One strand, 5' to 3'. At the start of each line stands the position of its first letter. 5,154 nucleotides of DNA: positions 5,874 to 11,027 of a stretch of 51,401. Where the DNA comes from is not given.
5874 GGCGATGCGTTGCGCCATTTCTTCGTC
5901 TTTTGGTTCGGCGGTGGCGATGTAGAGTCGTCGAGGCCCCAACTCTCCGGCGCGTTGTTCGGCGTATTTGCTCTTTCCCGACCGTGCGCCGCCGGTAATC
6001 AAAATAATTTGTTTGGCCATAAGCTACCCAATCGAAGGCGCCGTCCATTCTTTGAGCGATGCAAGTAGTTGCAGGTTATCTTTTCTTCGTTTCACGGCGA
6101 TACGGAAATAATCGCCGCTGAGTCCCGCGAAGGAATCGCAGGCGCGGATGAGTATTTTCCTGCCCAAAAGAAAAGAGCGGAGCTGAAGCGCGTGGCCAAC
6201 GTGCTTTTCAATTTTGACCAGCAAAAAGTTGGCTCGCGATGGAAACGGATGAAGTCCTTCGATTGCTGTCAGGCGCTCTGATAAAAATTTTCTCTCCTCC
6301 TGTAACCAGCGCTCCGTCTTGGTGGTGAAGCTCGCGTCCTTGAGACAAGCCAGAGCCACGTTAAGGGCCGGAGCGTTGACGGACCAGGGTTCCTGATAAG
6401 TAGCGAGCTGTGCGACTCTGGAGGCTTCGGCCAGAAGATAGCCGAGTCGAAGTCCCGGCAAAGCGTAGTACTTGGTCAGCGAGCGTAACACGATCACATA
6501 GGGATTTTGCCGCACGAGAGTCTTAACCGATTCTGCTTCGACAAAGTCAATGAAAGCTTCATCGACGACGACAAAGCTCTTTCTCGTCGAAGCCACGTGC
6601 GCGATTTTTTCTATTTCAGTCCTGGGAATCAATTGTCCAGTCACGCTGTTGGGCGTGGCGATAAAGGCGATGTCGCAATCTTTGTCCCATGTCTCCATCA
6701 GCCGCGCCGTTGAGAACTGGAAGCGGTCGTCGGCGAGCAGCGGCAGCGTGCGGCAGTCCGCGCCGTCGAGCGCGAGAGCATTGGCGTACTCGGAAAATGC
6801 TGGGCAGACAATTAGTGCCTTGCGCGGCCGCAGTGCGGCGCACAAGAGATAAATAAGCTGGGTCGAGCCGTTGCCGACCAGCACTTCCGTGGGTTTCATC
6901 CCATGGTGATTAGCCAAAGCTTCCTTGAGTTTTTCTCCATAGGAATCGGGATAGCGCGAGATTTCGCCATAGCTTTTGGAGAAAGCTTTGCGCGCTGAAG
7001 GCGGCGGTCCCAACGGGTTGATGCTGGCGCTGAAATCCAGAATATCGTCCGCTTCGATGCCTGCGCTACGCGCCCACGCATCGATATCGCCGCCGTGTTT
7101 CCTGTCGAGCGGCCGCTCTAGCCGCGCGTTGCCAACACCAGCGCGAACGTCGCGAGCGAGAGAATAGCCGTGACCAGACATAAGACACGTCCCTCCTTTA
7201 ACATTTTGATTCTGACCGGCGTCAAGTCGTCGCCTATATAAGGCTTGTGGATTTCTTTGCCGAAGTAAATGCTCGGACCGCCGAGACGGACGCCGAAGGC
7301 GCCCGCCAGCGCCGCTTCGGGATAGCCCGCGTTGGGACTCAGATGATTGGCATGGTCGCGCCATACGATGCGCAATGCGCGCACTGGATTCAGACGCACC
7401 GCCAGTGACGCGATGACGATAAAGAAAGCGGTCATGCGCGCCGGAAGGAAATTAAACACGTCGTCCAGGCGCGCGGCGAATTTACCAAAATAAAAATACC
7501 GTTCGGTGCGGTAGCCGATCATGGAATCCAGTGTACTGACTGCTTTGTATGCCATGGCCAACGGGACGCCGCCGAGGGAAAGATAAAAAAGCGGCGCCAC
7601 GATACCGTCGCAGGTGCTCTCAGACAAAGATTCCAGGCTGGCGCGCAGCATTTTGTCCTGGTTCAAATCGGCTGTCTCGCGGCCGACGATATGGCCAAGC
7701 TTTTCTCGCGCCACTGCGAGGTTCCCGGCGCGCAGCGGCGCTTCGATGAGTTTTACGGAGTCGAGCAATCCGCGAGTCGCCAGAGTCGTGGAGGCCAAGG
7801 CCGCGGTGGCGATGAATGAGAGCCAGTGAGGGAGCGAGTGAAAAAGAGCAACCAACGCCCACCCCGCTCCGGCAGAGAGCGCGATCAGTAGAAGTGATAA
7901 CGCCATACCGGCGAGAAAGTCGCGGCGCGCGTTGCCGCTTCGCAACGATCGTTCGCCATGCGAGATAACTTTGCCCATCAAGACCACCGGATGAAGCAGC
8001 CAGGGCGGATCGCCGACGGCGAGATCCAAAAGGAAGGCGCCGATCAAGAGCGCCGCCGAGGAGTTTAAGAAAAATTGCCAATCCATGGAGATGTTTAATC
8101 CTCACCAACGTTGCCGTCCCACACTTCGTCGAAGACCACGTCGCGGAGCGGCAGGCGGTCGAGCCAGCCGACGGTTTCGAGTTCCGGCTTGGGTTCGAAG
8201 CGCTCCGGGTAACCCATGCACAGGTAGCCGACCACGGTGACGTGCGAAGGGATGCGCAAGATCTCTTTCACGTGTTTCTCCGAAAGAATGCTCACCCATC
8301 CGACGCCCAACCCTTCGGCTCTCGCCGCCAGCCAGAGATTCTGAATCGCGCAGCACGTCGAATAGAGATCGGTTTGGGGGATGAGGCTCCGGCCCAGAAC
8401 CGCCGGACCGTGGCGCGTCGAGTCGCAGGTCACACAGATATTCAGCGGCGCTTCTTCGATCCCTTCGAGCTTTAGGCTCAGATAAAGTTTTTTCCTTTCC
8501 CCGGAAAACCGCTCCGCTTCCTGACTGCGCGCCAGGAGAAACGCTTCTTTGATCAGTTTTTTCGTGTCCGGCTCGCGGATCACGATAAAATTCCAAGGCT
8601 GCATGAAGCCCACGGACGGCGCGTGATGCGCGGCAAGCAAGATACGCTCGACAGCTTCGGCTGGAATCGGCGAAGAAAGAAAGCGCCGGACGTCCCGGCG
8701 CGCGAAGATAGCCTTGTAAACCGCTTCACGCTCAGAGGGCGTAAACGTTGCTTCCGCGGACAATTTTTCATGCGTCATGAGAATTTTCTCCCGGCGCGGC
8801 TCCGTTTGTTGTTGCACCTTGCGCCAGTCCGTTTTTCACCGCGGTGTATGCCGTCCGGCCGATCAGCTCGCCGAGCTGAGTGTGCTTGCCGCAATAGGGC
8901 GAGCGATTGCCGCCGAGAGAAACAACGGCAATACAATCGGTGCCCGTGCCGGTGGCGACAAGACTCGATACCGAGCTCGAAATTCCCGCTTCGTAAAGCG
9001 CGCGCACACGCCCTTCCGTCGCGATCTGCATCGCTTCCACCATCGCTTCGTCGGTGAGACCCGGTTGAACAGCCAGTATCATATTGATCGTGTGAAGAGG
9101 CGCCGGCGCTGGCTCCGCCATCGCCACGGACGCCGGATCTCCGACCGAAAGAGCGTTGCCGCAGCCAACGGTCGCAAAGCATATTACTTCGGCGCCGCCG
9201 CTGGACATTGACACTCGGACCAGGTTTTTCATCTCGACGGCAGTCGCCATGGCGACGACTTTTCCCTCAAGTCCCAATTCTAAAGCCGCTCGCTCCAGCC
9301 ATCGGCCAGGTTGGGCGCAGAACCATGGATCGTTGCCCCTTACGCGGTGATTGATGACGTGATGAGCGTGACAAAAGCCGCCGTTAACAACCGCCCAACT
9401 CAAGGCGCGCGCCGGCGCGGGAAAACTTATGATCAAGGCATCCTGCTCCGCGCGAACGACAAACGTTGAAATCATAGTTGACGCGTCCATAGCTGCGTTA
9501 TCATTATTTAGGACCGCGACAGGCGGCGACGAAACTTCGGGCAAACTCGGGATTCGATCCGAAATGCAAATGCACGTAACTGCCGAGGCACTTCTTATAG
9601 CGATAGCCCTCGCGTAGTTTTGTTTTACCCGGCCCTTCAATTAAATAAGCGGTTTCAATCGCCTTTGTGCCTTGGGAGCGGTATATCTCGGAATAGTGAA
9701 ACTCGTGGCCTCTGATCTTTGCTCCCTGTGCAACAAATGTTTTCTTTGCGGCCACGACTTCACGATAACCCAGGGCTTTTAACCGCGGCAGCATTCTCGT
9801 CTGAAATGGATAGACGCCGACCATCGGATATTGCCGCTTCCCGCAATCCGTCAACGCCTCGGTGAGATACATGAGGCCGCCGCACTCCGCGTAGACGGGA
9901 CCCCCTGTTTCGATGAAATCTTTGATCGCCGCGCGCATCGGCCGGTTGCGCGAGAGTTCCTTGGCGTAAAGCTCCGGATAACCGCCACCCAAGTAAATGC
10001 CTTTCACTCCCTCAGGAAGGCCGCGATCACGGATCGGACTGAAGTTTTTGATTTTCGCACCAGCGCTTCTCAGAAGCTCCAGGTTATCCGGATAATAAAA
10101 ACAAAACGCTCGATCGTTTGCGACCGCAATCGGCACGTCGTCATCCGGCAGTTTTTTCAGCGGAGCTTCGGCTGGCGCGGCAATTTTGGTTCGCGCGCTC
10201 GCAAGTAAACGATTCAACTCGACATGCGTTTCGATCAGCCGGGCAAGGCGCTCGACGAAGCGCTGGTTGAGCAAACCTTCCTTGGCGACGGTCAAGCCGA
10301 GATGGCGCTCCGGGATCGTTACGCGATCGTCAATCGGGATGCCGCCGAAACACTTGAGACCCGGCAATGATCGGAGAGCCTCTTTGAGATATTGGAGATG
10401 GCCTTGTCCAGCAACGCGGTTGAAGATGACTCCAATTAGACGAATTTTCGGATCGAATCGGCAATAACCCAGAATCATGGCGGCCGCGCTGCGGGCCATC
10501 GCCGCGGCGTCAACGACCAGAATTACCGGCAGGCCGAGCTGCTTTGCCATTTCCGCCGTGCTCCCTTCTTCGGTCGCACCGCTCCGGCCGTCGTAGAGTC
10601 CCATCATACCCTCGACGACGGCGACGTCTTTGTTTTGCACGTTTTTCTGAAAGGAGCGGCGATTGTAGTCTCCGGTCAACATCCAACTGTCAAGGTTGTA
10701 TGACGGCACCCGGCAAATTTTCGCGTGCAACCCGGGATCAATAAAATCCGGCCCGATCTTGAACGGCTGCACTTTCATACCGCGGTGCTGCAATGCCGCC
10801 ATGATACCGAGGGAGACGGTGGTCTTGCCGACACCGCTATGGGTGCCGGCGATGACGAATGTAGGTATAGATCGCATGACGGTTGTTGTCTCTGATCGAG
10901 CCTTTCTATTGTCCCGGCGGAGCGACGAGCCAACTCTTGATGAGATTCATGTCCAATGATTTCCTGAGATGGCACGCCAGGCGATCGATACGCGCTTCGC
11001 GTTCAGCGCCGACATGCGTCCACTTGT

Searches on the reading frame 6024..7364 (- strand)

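Call 55: search_protein_families(library=pfam, proteins=[window:6024-7364:-], max_evalue=0.001)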
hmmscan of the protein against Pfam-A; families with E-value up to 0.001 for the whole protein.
window:6024-7364:- (446 aa): 1 family
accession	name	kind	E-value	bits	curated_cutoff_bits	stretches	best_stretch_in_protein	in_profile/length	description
PF00155.27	Aminotran_1_2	-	4.6e-47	161.4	19.7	1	107-432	2-355/361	Aminotransferase class I and II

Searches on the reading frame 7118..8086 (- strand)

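Call 55: search_protein_families(library=pfam, proteins=[window:7118-8086:-], max_evalue=0.001)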
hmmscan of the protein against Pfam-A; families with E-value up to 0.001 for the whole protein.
window:7118-8086:- (322 aa): 1 family
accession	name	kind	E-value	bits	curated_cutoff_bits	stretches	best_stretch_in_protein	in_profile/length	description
PF03186.18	CobD_Cbib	-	3.3e-99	332.1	34.4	1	14-297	1-276/282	CobD/Cbib protein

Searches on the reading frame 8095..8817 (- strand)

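Call 55: search_protein_families(library=pfam, proteins=[window:8095-8817:-], max_evalue=0.001)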
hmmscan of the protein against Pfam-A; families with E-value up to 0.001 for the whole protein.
window:8095-8817:- (240 aa): 2 families
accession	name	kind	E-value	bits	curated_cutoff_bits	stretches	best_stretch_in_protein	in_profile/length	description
PF00881.29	Nitroreductase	-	3.6e-31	109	23.5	1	38-203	2-167/167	Nitroreductase family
PF14512.11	TM1586_NiRdase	-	0.00014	22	27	0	33-60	2-29/215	Putative TM nitroreductase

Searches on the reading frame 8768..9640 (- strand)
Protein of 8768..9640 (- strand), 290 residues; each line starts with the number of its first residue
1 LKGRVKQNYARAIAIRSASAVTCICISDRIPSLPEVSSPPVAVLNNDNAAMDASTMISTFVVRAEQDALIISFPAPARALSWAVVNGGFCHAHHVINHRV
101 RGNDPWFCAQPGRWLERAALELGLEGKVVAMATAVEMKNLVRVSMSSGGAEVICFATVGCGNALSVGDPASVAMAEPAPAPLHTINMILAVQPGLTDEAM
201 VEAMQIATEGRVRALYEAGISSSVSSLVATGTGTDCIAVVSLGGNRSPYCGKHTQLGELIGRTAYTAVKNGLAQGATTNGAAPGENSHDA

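Call 55: search_protein_families(library=pfam, proteins=[window:8768-9640:-], max_evalue=0.001)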
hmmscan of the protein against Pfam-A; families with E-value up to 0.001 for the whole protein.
window:8768-9640:- (290 aa): 1 family
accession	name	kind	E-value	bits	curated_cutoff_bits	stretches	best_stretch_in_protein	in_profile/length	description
PF01955.23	CbiZ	-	1.1e-51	176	27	1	73-268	2-191/191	Adenosylcobinamide amidohydrolase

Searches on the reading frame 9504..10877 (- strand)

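Call 55: search_protein_families(library=pfam, proteins=[window:9504-10877:-], max_evalue=0.001)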
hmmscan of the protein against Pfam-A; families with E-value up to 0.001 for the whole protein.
window:9504-10877:- (457 aa): 3 families
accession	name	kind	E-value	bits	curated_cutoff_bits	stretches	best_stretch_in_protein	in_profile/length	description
PF07685.20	GATase_3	-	1.2e-40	139.7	27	1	250-442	2-194/196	CobB/CobQ-like glutamine amidotransferase domain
PF01656.29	CbiA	-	2e-19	70.2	25.4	1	8-193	2-123/125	CobQ/CobB/MinD/ParA nucleotide binding domain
PF13500.12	AAA_26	-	5.3e-18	66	27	2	78-187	94-195/198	AAA domain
